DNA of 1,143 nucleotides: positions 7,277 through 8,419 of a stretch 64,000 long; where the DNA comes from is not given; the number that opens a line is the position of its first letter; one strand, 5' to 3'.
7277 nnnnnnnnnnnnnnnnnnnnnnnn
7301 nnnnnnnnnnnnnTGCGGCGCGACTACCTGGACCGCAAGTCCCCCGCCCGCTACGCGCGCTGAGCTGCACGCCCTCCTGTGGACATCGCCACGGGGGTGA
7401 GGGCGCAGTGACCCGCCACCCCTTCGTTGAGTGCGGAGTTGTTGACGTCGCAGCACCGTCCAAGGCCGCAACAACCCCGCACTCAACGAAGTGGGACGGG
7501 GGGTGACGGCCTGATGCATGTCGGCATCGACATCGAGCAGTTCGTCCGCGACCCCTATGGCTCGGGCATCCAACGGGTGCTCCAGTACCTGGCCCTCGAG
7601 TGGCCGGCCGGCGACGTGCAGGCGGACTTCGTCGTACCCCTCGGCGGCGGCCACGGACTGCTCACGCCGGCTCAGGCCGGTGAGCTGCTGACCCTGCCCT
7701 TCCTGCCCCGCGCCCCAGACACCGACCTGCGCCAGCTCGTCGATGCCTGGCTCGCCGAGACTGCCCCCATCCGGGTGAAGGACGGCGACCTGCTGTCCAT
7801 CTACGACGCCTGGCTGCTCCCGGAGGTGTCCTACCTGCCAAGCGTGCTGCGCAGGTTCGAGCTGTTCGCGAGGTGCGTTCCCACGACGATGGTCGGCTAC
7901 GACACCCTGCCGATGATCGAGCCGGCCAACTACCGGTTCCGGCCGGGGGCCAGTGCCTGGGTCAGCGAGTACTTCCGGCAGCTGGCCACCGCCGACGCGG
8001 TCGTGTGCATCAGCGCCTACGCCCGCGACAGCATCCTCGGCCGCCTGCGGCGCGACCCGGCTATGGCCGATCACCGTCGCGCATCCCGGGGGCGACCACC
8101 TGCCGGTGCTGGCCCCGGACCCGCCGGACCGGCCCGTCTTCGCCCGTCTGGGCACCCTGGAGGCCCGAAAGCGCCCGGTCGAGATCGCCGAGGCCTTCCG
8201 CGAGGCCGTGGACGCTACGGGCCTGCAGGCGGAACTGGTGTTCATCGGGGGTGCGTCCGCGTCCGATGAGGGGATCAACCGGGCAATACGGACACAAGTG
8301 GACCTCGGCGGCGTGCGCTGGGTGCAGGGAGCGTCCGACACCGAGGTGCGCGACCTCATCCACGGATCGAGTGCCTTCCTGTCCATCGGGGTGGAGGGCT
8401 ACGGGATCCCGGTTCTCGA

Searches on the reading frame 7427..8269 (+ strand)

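Call 5: search_protein_families(library=pfam, proteins=[window:7427-8269:+], max_evalue=0.01)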
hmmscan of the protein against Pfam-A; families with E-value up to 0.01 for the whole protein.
window:7427-8269:+ (280 aa): 1 family
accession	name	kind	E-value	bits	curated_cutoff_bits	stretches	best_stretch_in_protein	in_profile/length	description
PF13439.12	Glyco_transf_4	-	0.0075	16.7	28.5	0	47-209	3-154/170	Glycosyltransferase Family 4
